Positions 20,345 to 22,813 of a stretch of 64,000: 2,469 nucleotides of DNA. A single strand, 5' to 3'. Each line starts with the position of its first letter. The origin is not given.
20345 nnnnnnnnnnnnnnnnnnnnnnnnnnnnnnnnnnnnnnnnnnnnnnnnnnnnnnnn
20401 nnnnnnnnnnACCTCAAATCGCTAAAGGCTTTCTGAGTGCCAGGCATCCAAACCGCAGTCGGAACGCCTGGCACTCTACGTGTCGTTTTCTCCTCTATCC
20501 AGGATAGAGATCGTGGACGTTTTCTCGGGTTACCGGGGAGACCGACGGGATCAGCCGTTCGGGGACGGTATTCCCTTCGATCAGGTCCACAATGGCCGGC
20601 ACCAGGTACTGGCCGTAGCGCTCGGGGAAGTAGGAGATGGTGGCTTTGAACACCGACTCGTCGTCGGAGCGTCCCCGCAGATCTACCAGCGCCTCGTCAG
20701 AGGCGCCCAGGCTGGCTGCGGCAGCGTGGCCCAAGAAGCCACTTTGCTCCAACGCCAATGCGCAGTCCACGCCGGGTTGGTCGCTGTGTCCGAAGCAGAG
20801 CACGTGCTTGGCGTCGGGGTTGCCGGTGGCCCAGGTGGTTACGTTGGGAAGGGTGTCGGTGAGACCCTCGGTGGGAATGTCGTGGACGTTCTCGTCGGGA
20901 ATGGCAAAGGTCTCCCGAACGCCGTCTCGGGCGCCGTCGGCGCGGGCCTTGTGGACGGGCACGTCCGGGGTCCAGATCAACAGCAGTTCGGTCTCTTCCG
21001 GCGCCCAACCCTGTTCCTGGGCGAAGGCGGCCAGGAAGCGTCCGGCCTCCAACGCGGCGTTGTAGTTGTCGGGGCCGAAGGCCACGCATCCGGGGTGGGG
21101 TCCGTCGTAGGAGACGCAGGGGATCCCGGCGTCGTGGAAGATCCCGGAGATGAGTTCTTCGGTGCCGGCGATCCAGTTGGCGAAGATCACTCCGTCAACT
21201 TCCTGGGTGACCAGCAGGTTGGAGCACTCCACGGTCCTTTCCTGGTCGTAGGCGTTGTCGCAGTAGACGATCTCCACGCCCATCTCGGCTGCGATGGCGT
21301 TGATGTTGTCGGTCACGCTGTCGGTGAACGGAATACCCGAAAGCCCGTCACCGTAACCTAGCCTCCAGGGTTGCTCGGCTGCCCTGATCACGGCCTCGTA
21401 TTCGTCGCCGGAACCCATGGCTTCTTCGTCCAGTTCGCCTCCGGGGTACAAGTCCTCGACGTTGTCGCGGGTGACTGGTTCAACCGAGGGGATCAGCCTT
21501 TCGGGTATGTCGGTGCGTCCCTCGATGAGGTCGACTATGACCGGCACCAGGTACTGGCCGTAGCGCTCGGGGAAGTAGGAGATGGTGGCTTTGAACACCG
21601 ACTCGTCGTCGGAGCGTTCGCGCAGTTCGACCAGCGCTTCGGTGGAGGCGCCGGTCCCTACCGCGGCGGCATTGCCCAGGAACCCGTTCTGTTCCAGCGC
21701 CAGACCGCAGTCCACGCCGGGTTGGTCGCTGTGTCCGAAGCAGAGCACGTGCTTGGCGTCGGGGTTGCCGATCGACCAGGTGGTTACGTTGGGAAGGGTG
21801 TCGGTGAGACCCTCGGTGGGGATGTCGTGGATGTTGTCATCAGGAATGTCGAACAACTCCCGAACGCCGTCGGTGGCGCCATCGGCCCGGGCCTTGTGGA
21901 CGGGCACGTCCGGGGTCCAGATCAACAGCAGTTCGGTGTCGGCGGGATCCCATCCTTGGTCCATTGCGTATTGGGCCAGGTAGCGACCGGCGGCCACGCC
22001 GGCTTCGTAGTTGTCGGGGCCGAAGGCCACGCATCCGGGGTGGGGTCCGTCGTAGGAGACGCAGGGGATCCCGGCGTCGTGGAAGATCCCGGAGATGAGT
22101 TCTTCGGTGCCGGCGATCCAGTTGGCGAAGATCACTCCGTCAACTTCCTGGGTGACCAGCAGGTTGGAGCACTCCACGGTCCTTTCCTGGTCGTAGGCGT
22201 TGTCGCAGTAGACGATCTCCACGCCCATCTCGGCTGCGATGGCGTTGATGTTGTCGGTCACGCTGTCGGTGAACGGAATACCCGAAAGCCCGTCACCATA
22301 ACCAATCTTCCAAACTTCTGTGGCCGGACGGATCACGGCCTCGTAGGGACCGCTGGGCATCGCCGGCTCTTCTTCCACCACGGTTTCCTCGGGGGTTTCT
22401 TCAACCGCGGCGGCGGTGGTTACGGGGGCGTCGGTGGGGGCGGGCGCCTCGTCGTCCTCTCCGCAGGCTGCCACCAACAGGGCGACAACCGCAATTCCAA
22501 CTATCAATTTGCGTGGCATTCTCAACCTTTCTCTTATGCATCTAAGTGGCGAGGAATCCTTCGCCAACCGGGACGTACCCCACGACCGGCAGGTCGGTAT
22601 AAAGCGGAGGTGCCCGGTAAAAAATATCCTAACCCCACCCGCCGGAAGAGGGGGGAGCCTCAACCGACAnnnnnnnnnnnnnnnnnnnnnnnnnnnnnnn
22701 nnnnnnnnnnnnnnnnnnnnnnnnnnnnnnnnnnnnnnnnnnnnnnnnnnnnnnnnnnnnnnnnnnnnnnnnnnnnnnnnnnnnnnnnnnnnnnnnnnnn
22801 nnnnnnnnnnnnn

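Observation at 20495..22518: Second tandem two-domain SBP, with a mosaic gene-conversion signature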

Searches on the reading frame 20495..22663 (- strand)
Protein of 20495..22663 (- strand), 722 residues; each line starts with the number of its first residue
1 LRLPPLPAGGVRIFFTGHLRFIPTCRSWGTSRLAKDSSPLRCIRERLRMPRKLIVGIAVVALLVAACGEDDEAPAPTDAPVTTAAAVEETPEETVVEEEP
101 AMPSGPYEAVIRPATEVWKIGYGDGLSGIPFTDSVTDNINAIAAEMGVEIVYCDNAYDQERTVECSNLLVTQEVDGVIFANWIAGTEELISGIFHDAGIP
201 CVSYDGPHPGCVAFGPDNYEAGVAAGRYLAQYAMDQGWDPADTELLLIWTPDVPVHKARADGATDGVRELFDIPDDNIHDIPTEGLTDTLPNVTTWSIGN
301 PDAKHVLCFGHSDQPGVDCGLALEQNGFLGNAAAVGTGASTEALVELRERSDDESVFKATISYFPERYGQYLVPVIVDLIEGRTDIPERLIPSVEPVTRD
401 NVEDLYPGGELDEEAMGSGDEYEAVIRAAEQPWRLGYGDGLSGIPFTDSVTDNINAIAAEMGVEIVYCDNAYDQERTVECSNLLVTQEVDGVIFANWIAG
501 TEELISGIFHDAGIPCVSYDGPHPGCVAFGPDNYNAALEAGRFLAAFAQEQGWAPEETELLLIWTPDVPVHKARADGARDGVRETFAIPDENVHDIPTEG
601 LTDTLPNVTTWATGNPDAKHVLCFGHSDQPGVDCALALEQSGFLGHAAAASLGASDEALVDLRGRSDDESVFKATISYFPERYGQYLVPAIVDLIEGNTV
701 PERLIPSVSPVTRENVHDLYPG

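Call 7: search_protein_families(library=pfam, proteins=[window:20495-22663:-], max_evalue=0.001)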
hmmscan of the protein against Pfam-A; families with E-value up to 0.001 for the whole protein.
window:20495-22663:- (722 aa): 3 families
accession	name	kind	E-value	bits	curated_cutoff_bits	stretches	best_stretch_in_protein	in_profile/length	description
PF13407.12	Peripla_BP_4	-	3.6e-35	122.2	35.1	2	127-383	8-257/258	Periplasmic binding protein domain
PF13458.12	Peripla_BP_6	-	2.5e-11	44.3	31.7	2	463-667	43-240/343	Periplasmic binding protein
PF00532.27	Peripla_BP_1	-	0.0004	20.4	22.2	0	130-252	14-131/281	Periplasmic binding proteins and sugar binding domain of LacI family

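Call 11: find_homologous_proteins(query=window:20495-22519:-, max_evalue=1e-10)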
Query window:20495-22519:- (674 aa): 74 proteins with E <= 1e-10 among 8000 candidates.
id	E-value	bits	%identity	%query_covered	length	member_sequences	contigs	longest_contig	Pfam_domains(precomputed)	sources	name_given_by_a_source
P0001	0.0e+0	1635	87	100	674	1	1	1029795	PF13407.13,PF13458.13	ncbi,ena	-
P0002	0.0e+0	1419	90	100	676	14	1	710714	PF13407.13,PF13458.13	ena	-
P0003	0.0e+0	1408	90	100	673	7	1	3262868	PF13407.13,PF13458.13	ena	-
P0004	0.0e+0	1406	88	100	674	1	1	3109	PF00532.28,PF13407.13,PF13458.13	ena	-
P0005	0.0e+0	1403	90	100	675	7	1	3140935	PF13407.13,PF13458.13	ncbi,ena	-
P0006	0.0e+0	1401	87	100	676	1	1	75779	PF00532.28,PF13407.13,PF13458.13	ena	-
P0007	0.0e+0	1382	88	100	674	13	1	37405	PF00532.28,PF13407.13,PF13458.13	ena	-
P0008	0.0e+0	1368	86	100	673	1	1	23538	PF00532.28,PF13407.13,PF13458.13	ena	-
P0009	0.0e+0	1337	87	100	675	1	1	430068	PF00532.28,PF13407.13,PF13458.13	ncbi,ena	-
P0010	0.0e+0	1097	70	99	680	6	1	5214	PF00532.28,PF13407.13,PF13458.13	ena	-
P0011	3.5e-295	999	68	91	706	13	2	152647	PF00532.28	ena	-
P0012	1.5e-293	994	71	88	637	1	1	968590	PF00532.28,PF13407.13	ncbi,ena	-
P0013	6.3e-293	992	65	93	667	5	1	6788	PF00532.28,PF13407.13,PF13458.13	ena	-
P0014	2.7e-244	831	88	61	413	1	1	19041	PF13407.13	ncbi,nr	ncbi:MAG: substrate-binding domain-containing protein, partial [Acidimicrobiia bacterium]|nr:substra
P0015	1.0e-242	826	75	69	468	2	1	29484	PF00532.28,PF13407.13,PF13458.13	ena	-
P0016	1.2e-224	766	53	91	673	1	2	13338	PF00532.28,PF13407.13,PF13458.13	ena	-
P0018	3.7e-220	751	57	85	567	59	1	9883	PF13407.13,PF13458.13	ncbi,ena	-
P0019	1.0e-219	750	56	85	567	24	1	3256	PF13407.13,PF13458.13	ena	-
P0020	7.7e-202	691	82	53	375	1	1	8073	PF13407.13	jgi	jgi:ribose transport system substrate-binding protein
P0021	5.1e-181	622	73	53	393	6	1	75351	PF13407.13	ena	-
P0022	9.5e-175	601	76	50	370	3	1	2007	PF13407.13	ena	-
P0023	2.1e-163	564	77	45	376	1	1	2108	PF13407.13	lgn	-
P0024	1.3e-162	561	75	45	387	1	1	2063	PF13407.13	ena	-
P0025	2.1e-161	557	76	45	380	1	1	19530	PF13407.13,PF13458.13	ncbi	-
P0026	1.6e-158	548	75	45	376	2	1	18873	PF13407.13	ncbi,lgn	-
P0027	4.8e-155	536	74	45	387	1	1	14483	PF13407.13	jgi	-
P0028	5.0e-149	516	64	52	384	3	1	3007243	PF13407.13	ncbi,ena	-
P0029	9.0e-149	515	71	45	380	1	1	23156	PF13407.13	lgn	-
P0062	1.0e-140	489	59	52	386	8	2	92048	PF13407.13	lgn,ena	-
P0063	1.1e-140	489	59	53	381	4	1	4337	PF13407.13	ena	-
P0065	1.3e-139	485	59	52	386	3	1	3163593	PF13407.13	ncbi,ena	-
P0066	1.8e-138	481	68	45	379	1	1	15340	PF13407.13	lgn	-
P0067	4.9e-138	480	58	52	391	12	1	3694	PF13407.13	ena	-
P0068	8.8e-113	396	57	45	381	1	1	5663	PF13407.13,PF13458.13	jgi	jgi:ribose transport system substrate-binding protein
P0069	2.4e-92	329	49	45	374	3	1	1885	PF00532.28,PF13407.13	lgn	-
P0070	1.6e-91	326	43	56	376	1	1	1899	PF00532.28,PF13407.13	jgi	jgi:ribose transport system substrate-binding protein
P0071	2.4e-85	306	44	53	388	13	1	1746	PF13407.13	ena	-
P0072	3.4e-81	292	45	51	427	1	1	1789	PF00532.28,PF13407.13,PF13458.13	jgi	jgi:ribose transport system substrate-binding protein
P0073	3.6e-75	272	46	45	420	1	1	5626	PF00532.28,PF13407.13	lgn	-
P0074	3.4e-29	120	30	43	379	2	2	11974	PF13407.13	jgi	jgi:ribose transport system substrate-binding protein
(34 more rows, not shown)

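Call 18: find_related_loci(query=A1, collection=genome_contigs, flank=6000)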
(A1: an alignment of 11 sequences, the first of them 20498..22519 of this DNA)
Query A1 (674 aa) in genome_contigs; peptide patterns used: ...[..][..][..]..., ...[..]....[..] (x = any residue, [..] = any of these).
137 stretches matched a pattern; 40 encode a relative of the query (tblastn E <= 1e-3); 39 distinct loci.
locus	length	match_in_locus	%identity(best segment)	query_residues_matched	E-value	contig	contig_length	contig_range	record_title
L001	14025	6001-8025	90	1-674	0e+0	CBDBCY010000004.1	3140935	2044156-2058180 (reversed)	MAG: Acidimicrobiia bacterium isolate 5869b7e0-be7e-4f88-8776-9a9c90231507 genome assembly, contig: contig_4, whole geno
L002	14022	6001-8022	89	1-674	0e+0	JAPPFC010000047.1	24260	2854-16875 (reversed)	MAG: bacterium isolate RHO1_bin_21 NODE_3482_length_24260_cov_31.419252, whole genome shotgun sequence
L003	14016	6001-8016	88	1-674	0e+0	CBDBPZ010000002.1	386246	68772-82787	MAG: Acidimicrobiia bacterium isolate e8d0d016-558a-4d92-8aea-5701a62d209a genome assembly, contig: contig_2, whole geno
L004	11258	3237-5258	87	1-674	0e+0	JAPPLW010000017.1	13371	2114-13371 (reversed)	MAG: bacterium isolate RHO3_bin_31 NODE_6325_length_13371_cov_45.549940, whole genome shotgun sequence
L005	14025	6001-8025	87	1-674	0e+0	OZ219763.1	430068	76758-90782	MAG: Acidimicrobiia bacterium isolate 0395d7e3-236e-4384-95e3-6864e4764bd2 genome assembly, chromosome: 7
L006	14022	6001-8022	89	1-674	0e+0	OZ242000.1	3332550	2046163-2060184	MAG: Acidimicrobiia bacterium isolate 2de4d7b0-df0b-474f-a321-03b588d4267d genome assembly, chromosome: 1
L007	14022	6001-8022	85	1-674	0e+0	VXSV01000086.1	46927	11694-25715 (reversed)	MAG: Acidimicrobiia bacterium isolate SB0665_bin_24 NODE_466_length_46927_cov_18.758107, whole genome shotgun sequence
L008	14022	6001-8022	87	1-674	0e+0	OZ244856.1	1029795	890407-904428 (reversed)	MAG: Acidimicrobiia bacterium isolate a5413b3d-67ee-41a5-a32c-3d802bad4828 genome assembly, chromosome: 1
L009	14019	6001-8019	88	1-674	0e+0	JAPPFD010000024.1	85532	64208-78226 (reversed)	MAG: bacterium isolate RHO1_bin_22 NODE_642_length_85532_cov_50.687893, whole genome shotgun sequence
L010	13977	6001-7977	63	3-674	0e+0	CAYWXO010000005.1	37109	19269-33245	MAG TPA_asm: uncultured Thiobacillus sp. isolate SRP272421_co2_617 genome assembly, contig: NODE_2252_length_37109_cov_7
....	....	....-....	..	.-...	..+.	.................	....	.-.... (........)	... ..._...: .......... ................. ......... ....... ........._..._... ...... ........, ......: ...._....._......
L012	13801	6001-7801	65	59-673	0e+0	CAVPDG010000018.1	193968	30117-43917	MAG: uncultured Chloroflexia bacterium isolate MFD00032.bin.2.110 genome assembly, contig: contig_50870, whole genome sh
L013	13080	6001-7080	85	1-674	0e+0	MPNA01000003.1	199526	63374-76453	MAG: bacterium OM1 bin76 NODE_76_length_199526_cov_18.6344_ID_151, whole genome shotgun sequence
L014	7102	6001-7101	86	1-674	0e+0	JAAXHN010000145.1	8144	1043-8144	MAG: Acidimicrobiia bacterium isolate Plut_88890 unfiltered_Plut_88890_genomic_contig_1023677, whole genome shotgun sequ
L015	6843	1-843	82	78-673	9e-155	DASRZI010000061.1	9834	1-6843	MAG TPA_asm: Candidatus Zixiibacteriota bacterium isolate SMAG_U14180 k141_2784086, whole genome shotgun sequence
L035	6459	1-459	93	207-674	1e-87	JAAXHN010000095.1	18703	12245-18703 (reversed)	MAG: Acidimicrobiia bacterium isolate Plut_88890 unfiltered_Plut_88890_genomic_contig_930030, whole genome shotgun seque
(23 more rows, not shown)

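Call 30: search_protein_families(library=ncbifam, proteins=[window:20498-22519:-], max_evalue=0.00001)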
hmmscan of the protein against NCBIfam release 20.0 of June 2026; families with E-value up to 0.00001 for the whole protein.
window:20498-22519:- (674 aa): 1 family
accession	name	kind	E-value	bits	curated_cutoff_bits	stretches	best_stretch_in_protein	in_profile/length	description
NF007449.0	PRK10014.1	subfamily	3.8e-08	32.8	310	0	397-496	77-177/342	Mal regulon transcriptional regulator MalI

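Call 33: predict_structure(alignment_id=A1)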
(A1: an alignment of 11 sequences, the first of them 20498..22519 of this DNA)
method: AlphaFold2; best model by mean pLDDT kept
length: 674 residues; sequences in the alignment: 11
mean_pLDDT: 76.9   pTM: 0.51
mean pLDDT of the five models: 76.9, 74.1, 70.2, 59.8, 54.5
residues with pLDDT >= 90: 199; 70-90: 301; 50-70: 90; < 50: 84
segments of 3 or more residues with pLDDT < 50: 1-57, 78-82, 361-372, 393-397
pLDDT, mean of each block of 10 residues (from residue 1): 33 32 29 28 29 43 88 65 57 85 72 78 90 63 87 83 82 91 97 97 78 95 96 75 84 93 85 87 90 73 88 68 87 87 77 73 31 68 87 48 77 88 66 85 72 68 85 76 80 95 97 86 82 91 92 78 93 92 90 94 81 87 87 69 90 72 84 65
secondary structure, 60 per line:
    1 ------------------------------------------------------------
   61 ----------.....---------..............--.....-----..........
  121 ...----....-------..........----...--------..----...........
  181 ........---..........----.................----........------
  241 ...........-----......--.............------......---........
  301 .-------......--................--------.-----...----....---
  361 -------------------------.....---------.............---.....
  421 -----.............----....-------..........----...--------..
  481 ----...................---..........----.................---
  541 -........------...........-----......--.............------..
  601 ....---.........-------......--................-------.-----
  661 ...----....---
elements in order (helices of 4 or more, strands of 3 or more residues): E71-75 H85-98 E101-105 H111-123 E128-131 H139-148 E153-155 H170-188 E195-201 H206-222 E230-234 H241-251 E257-262 H265-277 E284-289 H293-301 E309-314 H317-332 E347-349 H354-357 E386-390 H400-412 E416-420 H426-438 E443-446 H454-463 E468-470 H485-503 E510-516 H521-537 E545-549 H556-566 E572-577 H580-592 E599-604 H608-616 E624-629 H632-647 E661-663 H668-671
